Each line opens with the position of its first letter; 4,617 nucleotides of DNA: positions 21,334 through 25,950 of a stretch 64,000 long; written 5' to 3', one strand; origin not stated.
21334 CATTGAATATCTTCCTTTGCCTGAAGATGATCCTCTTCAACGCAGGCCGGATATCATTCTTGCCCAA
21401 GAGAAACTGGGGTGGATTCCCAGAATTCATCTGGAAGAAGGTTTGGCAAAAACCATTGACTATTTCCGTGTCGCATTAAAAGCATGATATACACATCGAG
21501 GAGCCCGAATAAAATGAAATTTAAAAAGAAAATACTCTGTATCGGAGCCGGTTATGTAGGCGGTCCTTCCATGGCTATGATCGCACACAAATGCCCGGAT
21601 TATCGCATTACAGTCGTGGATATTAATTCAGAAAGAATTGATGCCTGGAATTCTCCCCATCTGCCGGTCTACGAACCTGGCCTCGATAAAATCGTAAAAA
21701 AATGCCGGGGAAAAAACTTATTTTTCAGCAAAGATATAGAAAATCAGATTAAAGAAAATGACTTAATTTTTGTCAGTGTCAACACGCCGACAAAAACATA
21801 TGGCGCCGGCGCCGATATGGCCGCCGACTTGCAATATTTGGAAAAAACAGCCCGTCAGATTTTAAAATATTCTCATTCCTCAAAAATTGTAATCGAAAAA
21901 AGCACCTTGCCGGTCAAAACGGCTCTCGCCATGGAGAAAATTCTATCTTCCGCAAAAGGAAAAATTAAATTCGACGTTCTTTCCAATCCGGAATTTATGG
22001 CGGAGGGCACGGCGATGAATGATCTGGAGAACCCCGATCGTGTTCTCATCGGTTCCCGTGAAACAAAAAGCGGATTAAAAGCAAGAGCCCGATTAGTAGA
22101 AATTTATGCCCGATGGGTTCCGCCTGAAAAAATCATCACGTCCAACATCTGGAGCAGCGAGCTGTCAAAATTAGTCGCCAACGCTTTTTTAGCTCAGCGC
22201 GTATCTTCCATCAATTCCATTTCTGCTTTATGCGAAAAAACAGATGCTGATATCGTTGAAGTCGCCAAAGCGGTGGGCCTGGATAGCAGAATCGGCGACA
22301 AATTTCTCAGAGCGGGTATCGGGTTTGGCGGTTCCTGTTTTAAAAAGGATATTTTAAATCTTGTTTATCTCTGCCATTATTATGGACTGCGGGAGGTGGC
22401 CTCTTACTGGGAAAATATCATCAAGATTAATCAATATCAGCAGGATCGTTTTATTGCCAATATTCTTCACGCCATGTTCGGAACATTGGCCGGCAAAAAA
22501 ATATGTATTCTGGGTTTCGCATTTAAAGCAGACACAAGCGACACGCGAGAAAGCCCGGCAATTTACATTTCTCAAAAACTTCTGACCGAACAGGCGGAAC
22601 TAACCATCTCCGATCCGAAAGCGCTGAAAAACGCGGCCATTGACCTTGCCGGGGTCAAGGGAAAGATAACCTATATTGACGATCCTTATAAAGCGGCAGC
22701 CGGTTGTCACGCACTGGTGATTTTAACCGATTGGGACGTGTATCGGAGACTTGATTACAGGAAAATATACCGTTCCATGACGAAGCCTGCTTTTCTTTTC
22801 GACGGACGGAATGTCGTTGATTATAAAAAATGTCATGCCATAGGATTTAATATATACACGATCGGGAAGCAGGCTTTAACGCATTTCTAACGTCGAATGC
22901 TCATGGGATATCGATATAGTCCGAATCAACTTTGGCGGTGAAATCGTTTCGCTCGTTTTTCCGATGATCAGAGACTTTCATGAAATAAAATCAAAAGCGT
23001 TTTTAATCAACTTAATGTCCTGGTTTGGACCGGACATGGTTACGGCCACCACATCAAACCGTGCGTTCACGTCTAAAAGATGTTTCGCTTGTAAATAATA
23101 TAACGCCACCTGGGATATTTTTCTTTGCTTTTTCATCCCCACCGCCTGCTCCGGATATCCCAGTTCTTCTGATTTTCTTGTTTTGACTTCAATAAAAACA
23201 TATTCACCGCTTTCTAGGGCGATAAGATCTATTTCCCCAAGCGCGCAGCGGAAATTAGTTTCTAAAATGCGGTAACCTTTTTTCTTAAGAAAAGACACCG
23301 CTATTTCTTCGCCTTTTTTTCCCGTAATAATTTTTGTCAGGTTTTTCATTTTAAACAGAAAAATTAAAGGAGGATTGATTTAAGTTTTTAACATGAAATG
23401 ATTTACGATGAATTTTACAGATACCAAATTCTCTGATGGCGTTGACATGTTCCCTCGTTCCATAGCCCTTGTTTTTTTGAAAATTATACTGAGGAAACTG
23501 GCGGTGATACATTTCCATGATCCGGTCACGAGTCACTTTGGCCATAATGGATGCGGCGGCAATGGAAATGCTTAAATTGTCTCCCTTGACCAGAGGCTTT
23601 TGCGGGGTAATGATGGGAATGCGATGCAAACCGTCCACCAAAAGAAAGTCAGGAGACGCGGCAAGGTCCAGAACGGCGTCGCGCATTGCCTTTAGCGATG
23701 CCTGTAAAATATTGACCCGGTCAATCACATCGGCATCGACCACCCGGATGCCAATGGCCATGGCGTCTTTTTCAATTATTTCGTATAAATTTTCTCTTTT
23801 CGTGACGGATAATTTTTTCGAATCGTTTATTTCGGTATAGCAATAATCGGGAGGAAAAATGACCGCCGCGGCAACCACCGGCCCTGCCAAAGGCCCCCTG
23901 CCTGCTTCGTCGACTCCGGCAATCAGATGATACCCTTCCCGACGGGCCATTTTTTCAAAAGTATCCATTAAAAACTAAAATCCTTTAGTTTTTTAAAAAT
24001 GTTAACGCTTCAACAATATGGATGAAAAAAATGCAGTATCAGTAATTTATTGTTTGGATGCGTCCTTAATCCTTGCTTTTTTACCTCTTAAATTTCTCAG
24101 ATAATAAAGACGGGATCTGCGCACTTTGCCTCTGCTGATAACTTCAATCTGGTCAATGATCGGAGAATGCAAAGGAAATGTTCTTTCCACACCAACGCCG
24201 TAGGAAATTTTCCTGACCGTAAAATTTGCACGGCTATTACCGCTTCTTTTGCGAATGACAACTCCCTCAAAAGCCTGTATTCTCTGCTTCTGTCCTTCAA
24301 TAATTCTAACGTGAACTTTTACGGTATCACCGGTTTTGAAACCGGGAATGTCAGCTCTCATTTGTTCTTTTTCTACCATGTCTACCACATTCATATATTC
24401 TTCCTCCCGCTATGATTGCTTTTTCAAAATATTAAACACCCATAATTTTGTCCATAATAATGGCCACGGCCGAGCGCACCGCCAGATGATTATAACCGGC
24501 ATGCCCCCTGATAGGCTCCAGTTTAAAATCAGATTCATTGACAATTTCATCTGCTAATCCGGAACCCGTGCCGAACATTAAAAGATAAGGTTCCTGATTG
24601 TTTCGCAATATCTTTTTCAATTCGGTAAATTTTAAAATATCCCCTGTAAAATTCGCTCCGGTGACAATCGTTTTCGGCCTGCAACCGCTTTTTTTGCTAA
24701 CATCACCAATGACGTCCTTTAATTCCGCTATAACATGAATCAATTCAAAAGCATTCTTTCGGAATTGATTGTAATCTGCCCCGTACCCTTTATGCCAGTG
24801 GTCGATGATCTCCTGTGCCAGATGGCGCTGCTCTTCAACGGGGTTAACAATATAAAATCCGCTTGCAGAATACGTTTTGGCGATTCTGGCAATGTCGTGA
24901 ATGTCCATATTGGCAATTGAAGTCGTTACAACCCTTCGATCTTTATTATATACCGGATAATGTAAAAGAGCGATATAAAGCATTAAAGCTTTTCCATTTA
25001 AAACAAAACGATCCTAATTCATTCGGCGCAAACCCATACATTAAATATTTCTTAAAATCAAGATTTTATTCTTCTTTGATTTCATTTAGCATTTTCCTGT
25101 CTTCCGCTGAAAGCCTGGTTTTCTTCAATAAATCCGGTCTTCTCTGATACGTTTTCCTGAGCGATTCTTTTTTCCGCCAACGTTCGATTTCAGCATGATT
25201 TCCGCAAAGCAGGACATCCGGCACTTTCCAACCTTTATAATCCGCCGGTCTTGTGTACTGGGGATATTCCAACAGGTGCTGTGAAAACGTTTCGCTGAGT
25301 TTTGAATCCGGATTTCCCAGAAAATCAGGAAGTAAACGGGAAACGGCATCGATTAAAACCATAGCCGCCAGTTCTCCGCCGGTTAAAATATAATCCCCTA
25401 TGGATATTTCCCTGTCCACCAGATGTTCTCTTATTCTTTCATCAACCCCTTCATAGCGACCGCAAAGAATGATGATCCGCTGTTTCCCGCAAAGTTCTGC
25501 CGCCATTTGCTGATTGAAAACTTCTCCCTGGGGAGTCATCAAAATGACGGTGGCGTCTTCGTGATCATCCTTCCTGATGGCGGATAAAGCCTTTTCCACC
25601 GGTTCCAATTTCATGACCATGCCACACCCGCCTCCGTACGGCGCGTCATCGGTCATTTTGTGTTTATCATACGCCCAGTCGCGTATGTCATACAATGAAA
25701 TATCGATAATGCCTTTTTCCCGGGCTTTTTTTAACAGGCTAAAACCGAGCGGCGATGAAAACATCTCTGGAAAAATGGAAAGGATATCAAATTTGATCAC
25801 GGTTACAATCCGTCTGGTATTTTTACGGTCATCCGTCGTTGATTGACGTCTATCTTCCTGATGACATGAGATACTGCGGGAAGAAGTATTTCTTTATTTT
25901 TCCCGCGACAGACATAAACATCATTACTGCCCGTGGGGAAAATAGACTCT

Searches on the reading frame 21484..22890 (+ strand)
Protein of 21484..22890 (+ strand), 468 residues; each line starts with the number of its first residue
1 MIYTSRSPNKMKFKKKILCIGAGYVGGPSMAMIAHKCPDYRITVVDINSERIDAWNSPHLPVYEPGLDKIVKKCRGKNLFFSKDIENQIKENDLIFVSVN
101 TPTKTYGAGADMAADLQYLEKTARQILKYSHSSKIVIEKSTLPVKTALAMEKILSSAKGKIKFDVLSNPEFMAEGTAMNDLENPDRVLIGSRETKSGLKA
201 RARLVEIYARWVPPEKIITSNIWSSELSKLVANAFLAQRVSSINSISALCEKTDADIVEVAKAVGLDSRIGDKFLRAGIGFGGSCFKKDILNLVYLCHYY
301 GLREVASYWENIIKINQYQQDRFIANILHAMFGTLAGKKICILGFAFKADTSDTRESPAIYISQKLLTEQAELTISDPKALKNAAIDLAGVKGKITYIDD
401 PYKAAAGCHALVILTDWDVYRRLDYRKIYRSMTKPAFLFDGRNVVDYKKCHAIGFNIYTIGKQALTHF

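Call 40: search_protein_families(library=pfam, proteins=[window:21484-22890:+], max_evalue=0.00001)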
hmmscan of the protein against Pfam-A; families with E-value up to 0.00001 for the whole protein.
window:21484-22890:+ (468 aa): 3 families
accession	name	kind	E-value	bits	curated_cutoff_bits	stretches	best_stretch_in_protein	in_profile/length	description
PF03721.20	UDPG_MGDP_dh_N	-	1.4e-59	201.2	27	1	16-197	2-181/187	UDP-glucose/GDP-mannose dehydrogenase family, NAD binding domain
PF00984.24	UDPG_MGDP_dh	-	5e-31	107.1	25.4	1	223-317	1-93/94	UDP-glucose/GDP-mannose dehydrogenase family, central domain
PF03720.21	UDPG_MGDP_dh_C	-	6.7e-31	107.2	30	1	342-446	2-102/103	UDP-glucose/GDP-mannose dehydrogenase family, UDP binding domain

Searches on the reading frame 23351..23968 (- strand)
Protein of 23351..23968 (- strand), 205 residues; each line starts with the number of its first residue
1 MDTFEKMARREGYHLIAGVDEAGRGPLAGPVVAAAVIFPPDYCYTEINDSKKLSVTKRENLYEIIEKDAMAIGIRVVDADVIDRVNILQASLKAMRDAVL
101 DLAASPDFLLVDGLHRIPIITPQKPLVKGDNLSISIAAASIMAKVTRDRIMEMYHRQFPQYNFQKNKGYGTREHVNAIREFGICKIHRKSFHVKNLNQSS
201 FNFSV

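Call 40: search_protein_families(library=pfam, proteins=[window:23351-23968:-], max_evalue=0.00001)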
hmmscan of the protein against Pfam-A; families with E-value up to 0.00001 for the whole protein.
window:23351-23968:- (205 aa): 1 family
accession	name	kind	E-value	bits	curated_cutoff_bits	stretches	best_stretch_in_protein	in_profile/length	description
PF01351.25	RNase_HII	-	1.9e-39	136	25.8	1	17-192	1-197/199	Ribonuclease HII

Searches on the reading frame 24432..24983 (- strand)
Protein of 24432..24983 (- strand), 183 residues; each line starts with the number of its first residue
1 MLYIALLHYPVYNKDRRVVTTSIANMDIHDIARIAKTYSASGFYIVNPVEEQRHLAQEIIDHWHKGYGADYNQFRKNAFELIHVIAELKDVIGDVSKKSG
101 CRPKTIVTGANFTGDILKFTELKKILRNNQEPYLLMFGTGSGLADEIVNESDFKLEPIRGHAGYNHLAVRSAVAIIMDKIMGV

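Call 40: search_protein_families(library=pfam, proteins=[window:24432-24983:-], max_evalue=0.00001)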
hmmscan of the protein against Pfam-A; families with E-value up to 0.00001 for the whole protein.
window:24432-24983:- (183 aa): 1 family
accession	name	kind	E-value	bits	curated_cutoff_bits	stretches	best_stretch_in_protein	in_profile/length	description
PF09936.14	Methyltrn_RNA_4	-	1.3e-71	240.7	22.6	1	2-182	2-182/182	SAM-dependent RNA methyltransferase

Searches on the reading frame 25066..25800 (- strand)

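Call 40: search_protein_families(library=pfam, proteins=[window:25066-25800:-], max_evalue=0.00001)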
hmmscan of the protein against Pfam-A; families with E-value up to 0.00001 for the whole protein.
window:25066-25800:- (244 aa): 1 family
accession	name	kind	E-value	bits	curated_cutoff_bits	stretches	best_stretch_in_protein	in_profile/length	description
PF01746.26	tRNA_m1G_MT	-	3e-64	216.8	27.3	1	24-222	2-195/195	tRNA (Guanine-1)-methyltransferase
